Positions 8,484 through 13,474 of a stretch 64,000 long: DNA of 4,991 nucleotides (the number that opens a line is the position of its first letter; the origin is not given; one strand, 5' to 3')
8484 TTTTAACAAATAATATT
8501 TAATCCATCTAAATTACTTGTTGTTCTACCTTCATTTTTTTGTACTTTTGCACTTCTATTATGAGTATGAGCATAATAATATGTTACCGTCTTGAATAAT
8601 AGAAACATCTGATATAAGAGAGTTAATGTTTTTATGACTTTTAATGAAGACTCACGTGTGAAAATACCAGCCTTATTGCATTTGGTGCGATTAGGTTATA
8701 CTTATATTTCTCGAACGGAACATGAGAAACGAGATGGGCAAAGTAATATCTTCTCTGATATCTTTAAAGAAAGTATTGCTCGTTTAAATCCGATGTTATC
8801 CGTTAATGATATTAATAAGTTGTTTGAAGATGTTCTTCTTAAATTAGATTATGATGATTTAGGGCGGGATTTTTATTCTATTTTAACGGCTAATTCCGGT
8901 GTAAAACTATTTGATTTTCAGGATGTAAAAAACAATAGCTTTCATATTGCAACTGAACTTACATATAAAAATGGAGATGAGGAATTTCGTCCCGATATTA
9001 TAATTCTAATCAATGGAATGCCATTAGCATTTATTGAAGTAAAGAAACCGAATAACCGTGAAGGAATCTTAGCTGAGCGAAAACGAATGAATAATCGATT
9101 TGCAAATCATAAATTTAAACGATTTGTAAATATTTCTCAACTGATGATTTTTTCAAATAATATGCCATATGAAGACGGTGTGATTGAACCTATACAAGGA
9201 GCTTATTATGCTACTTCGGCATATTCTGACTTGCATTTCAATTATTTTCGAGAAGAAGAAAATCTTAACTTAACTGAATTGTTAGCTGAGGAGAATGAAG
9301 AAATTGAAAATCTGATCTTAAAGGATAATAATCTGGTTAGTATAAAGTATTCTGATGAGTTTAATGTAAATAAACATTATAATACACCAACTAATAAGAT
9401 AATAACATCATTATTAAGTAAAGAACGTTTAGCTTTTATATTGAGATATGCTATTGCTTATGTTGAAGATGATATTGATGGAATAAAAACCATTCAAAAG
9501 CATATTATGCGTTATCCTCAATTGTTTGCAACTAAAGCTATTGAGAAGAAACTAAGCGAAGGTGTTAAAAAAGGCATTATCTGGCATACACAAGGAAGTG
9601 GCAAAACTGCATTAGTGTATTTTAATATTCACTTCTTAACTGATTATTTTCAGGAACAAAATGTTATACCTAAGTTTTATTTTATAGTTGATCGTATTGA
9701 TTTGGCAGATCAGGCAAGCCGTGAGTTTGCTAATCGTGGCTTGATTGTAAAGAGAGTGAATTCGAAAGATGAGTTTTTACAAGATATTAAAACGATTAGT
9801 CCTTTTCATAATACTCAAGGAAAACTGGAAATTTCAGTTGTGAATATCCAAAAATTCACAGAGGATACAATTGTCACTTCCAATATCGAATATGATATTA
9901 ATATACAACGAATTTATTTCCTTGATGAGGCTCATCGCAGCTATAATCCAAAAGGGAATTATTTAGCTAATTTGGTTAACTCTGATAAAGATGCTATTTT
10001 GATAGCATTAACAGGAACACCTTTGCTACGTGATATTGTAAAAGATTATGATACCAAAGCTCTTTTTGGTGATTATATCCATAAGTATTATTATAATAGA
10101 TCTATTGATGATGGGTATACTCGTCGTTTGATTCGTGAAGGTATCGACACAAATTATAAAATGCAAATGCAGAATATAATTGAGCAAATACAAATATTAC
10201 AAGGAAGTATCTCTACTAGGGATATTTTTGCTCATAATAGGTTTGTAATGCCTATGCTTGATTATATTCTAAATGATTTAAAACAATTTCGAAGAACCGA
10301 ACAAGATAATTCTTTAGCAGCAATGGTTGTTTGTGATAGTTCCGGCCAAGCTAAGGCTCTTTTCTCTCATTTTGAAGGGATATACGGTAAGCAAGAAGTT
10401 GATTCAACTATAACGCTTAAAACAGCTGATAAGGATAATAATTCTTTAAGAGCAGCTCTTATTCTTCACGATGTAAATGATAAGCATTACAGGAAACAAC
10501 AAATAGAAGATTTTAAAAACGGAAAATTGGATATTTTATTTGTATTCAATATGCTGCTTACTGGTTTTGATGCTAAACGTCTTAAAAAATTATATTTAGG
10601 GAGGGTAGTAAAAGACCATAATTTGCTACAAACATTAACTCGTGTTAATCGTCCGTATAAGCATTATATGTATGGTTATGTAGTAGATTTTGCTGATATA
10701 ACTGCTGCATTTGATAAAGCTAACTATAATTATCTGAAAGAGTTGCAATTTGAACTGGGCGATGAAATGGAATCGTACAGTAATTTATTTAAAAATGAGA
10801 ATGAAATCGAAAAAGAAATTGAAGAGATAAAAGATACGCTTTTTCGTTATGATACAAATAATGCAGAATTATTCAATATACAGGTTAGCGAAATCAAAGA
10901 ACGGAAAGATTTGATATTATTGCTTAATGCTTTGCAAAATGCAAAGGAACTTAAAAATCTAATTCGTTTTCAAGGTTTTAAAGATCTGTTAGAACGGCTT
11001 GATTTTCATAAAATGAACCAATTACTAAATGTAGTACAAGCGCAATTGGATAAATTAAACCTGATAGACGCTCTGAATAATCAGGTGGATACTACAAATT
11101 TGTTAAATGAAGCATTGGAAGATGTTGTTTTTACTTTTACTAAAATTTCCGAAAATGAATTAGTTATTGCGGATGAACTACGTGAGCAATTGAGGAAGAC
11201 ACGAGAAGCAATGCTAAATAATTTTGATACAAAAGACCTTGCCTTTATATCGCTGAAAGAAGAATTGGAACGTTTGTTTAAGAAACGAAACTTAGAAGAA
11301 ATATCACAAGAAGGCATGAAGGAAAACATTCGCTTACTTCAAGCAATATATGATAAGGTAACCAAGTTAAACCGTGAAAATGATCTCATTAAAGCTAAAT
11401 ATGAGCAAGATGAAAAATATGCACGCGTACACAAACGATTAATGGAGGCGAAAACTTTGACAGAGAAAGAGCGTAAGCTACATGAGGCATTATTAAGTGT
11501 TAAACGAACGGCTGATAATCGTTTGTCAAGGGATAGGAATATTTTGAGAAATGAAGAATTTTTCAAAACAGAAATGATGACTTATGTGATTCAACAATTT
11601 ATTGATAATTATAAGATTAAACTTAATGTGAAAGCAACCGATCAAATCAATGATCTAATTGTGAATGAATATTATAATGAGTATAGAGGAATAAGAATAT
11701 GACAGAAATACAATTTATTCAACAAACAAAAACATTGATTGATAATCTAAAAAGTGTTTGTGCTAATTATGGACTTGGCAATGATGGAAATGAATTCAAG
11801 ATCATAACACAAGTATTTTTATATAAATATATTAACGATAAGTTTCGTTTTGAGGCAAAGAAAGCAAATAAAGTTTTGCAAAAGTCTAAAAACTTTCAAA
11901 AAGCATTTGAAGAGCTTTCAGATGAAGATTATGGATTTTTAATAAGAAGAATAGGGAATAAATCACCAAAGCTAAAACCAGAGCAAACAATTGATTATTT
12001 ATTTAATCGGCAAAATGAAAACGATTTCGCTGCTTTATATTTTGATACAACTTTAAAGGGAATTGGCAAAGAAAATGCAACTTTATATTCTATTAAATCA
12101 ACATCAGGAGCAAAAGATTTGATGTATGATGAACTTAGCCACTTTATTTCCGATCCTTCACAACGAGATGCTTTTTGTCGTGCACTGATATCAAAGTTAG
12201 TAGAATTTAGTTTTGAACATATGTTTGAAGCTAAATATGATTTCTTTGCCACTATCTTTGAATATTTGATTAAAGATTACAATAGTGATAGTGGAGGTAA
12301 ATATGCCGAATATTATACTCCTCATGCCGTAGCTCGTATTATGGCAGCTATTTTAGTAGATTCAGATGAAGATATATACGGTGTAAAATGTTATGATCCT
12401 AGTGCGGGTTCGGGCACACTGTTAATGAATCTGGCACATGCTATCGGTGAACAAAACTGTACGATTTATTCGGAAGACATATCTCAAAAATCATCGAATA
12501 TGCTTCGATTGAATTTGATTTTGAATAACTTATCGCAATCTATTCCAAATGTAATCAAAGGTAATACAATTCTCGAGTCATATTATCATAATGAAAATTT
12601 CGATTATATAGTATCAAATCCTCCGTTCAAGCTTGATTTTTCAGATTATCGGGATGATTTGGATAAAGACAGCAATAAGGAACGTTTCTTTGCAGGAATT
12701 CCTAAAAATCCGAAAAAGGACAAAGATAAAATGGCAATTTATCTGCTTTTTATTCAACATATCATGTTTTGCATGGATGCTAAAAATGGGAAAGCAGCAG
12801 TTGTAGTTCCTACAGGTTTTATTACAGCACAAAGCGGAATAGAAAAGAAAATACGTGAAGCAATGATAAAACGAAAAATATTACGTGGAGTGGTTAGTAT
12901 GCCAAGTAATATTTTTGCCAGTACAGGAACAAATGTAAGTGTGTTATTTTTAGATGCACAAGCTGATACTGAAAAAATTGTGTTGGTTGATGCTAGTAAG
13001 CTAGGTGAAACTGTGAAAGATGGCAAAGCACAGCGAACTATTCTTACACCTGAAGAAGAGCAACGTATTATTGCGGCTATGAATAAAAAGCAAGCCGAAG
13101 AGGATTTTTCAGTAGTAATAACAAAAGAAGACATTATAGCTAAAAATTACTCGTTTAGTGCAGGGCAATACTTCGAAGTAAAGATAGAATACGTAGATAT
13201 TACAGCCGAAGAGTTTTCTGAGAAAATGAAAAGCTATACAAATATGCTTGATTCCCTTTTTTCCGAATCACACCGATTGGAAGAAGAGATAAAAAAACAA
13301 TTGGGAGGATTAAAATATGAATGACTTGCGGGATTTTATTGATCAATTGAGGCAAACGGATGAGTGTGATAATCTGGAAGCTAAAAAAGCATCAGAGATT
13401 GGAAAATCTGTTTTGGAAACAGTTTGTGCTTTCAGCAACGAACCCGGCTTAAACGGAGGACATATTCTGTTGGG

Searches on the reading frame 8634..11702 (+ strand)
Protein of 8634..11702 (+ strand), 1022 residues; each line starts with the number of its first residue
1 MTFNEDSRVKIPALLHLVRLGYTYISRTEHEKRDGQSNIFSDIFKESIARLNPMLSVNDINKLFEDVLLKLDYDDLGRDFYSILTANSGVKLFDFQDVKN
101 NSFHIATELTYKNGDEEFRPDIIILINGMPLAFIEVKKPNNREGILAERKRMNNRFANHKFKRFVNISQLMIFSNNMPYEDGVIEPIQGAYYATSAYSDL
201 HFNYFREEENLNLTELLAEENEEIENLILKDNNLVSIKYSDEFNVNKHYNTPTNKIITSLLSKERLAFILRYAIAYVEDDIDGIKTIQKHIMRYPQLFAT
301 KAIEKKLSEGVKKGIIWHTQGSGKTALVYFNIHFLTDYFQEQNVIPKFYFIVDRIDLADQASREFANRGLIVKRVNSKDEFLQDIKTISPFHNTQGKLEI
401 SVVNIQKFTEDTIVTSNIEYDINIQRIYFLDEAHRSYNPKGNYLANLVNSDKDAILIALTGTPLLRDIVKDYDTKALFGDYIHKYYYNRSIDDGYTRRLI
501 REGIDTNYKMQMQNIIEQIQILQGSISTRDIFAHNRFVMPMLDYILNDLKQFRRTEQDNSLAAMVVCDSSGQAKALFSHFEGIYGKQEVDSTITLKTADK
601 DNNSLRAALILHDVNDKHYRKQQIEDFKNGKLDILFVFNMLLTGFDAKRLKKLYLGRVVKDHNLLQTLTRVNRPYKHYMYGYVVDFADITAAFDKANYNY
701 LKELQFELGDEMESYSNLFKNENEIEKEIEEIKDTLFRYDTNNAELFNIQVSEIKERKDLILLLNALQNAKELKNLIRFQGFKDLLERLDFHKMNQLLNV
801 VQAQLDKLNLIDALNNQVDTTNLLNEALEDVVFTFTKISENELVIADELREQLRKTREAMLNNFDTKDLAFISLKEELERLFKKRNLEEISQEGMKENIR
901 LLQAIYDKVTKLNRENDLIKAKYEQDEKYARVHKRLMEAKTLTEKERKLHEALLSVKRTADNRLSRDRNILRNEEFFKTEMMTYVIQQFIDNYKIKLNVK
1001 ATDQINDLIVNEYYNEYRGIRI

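Call 53: search_protein_families(library=pfam, proteins=[window:8634-11702:+], max_evalue=0.00001)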
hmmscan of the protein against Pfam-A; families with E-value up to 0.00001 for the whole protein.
window:8634-11702:+ (1022 aa): 4 families
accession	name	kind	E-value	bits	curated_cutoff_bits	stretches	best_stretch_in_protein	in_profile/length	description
PF18766.7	SWI2_SNF2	-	1e-37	130.4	26.7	1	296-520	2-209/221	SWI2/SNF2 ATPase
PF04313.20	HSDR_N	-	4.2e-26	92.5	25.1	1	3-176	2-184/198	Type I restriction enzyme R protein N terminus (HSDR_N)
PF04851.21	ResIII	-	1.6e-22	80.6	22.5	1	291-463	3-162/164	Type III restriction enzyme, res subunit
PF22679.2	T1R_D3-like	-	2e-15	58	27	1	617-687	83-157/158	Type I restriction enzyme subunit R domain 3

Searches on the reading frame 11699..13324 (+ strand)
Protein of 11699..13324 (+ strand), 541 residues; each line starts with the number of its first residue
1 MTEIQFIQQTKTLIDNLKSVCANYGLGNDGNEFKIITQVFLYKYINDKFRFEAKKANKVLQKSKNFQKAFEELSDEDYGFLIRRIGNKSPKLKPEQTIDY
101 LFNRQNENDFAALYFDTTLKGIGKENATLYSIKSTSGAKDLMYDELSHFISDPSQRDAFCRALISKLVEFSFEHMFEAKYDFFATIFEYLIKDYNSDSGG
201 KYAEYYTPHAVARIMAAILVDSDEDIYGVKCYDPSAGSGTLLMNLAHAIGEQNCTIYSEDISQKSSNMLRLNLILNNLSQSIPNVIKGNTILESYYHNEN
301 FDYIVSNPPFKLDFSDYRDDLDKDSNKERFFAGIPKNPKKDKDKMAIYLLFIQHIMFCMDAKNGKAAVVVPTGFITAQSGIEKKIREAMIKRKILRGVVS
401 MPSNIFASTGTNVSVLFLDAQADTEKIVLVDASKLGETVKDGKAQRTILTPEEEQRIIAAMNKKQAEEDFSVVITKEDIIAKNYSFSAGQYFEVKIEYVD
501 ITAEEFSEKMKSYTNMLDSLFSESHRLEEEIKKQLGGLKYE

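Call 53: search_protein_families(library=pfam, proteins=[window:11699-13324:+], max_evalue=0.00001)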
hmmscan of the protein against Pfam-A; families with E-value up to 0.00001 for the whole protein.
window:11699-13324:+ (541 aa): 2 families
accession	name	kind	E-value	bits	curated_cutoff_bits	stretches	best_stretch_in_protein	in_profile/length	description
PF02384.22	N6_Mtase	-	1.7e-57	195.6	20.4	1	179-495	2-306/311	N-6 DNA Methylase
PF07669.17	Eco57I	-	6.2e-09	36.6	25.3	1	269-406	47-171/171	Eco57I restriction-modification methylase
